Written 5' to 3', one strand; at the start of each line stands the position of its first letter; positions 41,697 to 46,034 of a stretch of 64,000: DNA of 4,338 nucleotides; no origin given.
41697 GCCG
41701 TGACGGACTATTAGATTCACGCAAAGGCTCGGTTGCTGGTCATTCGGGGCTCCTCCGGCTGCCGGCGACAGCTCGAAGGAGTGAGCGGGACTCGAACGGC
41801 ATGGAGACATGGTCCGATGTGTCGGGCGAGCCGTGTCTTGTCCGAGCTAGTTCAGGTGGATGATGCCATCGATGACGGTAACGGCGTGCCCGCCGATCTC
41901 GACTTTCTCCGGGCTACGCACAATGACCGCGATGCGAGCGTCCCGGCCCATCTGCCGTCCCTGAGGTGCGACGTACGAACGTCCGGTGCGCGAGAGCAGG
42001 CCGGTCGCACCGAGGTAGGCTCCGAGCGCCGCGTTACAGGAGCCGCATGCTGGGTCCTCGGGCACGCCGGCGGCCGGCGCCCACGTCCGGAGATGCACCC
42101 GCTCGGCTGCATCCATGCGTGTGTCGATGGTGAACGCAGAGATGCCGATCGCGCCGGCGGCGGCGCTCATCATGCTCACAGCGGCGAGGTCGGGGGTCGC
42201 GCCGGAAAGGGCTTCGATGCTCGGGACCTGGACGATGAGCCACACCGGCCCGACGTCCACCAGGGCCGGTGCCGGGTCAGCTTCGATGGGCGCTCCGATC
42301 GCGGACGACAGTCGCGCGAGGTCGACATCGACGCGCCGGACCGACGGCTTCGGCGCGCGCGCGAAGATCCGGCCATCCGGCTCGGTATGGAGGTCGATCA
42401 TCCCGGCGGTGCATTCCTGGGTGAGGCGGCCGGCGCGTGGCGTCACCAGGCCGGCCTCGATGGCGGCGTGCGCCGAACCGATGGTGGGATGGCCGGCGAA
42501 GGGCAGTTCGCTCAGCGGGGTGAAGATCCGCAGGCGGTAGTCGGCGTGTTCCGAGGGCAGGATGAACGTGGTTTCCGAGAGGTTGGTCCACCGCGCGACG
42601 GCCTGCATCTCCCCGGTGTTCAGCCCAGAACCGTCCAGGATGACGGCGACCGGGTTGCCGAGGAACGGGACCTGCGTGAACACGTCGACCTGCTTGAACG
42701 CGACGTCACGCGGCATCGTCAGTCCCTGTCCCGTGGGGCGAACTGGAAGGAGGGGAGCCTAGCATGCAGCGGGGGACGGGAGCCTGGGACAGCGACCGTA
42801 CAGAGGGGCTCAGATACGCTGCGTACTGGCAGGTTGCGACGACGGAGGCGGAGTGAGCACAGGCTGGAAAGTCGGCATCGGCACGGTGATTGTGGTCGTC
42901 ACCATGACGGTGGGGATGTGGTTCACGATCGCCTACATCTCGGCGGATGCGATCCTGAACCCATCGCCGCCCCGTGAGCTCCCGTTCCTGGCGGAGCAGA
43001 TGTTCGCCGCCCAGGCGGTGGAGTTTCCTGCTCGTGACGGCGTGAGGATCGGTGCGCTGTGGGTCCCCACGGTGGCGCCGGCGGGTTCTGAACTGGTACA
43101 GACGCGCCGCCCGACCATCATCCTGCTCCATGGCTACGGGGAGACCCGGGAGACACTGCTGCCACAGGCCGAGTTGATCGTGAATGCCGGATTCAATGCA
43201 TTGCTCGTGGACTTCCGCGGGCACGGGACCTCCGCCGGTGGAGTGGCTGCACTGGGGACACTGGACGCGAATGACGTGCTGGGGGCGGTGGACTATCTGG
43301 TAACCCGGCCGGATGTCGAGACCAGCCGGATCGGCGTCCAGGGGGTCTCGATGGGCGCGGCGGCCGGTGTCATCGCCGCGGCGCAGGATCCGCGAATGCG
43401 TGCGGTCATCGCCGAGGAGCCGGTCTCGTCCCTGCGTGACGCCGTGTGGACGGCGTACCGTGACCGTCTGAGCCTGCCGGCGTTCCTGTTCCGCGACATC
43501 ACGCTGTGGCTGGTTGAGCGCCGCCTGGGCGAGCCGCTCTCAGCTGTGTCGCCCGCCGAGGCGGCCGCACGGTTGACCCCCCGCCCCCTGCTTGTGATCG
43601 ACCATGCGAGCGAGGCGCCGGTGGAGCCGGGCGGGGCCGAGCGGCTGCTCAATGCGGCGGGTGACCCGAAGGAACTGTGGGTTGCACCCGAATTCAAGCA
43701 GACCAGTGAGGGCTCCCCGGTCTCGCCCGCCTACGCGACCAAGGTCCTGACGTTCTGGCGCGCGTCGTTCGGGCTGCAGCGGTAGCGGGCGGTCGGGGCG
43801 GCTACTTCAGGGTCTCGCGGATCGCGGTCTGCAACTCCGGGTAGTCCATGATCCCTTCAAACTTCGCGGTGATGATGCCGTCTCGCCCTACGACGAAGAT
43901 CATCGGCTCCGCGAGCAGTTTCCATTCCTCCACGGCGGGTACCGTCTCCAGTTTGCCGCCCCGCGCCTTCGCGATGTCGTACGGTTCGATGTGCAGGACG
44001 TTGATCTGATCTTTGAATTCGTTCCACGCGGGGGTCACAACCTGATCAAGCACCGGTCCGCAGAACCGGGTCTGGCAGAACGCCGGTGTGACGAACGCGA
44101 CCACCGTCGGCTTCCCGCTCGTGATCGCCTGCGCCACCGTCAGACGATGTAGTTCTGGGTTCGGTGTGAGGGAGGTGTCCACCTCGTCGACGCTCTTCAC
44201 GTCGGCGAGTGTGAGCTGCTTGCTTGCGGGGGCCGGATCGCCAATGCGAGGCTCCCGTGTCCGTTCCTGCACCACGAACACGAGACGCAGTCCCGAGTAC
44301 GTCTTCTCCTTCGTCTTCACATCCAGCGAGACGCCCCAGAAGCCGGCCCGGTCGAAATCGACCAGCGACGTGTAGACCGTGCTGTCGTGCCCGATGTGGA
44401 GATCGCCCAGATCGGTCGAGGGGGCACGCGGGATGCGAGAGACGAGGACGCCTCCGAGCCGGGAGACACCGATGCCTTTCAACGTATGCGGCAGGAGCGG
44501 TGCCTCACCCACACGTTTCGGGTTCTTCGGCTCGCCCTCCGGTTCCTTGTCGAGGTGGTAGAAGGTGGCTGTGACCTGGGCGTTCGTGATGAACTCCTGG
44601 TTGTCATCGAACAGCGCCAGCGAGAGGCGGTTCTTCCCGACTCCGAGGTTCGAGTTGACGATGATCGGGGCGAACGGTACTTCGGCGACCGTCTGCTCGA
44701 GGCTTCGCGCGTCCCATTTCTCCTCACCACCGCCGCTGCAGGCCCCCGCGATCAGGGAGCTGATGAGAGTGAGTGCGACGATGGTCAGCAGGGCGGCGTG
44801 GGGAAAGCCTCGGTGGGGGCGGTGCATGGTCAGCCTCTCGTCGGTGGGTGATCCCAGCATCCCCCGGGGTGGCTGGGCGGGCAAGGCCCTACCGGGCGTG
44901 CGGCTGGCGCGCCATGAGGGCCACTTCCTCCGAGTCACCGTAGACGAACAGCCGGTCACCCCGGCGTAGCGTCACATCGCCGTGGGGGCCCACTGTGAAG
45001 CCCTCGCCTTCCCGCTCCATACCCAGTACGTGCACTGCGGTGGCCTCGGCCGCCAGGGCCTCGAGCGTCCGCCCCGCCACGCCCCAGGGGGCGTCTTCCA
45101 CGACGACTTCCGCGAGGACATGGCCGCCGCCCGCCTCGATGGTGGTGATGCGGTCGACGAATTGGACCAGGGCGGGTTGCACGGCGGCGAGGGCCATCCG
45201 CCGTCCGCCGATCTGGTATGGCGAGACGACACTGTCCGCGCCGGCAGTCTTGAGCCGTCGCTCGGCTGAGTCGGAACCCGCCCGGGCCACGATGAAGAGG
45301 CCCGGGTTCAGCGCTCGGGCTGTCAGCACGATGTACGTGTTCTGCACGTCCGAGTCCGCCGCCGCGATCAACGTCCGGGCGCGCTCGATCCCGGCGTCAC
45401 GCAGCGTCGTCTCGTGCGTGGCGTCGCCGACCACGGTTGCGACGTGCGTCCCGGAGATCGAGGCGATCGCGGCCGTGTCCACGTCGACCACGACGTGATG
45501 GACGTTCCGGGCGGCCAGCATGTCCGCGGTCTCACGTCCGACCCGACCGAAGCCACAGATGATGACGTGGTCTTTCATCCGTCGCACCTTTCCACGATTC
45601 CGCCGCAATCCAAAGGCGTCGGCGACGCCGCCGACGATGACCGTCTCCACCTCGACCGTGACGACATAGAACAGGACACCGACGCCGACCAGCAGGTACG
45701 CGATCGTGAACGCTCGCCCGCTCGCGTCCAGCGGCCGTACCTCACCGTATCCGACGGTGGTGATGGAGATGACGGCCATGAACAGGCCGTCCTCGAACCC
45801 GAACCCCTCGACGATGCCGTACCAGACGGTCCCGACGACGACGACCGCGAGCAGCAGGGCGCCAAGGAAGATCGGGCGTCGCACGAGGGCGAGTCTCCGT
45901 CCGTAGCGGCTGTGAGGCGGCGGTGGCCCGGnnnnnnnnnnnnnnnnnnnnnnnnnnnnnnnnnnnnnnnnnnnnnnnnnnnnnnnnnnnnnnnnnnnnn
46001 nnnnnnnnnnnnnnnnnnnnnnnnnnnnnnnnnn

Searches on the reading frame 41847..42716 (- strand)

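Call 25: search_protein_families(library=pfam, proteins=[window:41847-42716:-], max_evalue=0.001)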
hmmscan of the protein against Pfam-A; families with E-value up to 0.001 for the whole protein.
window:41847-42716:- (289 aa): 2 families
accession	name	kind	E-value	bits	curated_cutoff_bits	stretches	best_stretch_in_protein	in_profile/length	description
PF02567.21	PhzC-PhzF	-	8e-62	209.7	27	1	10-284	1-281/281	Phenazine biosynthesis-like protein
PF05544.16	Pro_racemase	-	6.5e-05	22.6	27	1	50-116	57-127/325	Proline racemase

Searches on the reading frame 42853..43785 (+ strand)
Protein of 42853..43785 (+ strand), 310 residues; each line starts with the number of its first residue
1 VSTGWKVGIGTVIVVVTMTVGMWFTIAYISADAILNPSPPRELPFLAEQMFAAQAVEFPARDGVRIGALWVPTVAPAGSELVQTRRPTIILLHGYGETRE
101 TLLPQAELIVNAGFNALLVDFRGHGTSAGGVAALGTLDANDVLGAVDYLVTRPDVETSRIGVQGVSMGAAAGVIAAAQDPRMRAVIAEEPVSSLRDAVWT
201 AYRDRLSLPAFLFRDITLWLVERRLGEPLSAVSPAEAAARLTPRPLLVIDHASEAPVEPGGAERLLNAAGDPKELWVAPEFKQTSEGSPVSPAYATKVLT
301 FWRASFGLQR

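Call 25: search_protein_families(library=pfam, proteins=[window:42853-43785:+], max_evalue=0.001)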
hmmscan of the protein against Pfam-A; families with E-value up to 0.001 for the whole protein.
window:42853-43785:+ (310 aa): 8 families
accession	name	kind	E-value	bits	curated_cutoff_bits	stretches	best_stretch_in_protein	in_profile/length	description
PF02129.25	Peptidase_S15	-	1.9e-12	47.9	23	1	69-211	9-148/262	X-Pro dipeptidyl-peptidase (S15 family)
PF12146.15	Hydrolase_4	-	1.5e-10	41.2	27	1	85-198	3-117/239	Serine aminopeptidase, S33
PF00326.27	Peptidase_S9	-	2.3e-07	31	22.6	1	108-199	9-106/213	Prolyl oligopeptidase family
PF12697.13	Abhydrolase_6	-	4.5e-06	27.9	26.3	1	89-276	1-178/217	Alpha/beta hydrolase family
PF00561.26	Abhydrolase_1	-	1.2e-05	25.6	25.8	1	87-193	1-103/245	alpha/beta hydrolase fold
PF05448.18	AXE1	-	0.00019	20.7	21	0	141-191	159-209/321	Acetyl xylan esterase (AXE1)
PF12740.14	PETase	-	0.00026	20.9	28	1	151-192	118-159/263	PET hydrolase-like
PF08840.17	BAAT_C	-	0.00048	20.7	20.9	1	145-187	9-51/210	BAAT / Acyl-CoA thioester hydrolase C terminal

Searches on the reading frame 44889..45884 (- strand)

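Call 25: search_protein_families(library=pfam, proteins=[window:44889-45884:-], max_evalue=0.001)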
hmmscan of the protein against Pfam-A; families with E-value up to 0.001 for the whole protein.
window:44889-45884:- (331 aa): 3 families
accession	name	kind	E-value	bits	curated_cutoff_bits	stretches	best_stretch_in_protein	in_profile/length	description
PF02254.24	TrkA_N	-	7.7e-31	107.3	23.8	1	107-222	1-116/116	TrkA-N domain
PF07885.22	Ion_trans_2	-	1.1e-14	54.4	22.5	1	10-81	2-76/79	Ion channel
PF02080.26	TrkA_C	-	1.9e-10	40.9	27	1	257-326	1-68/71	TrkA-C domain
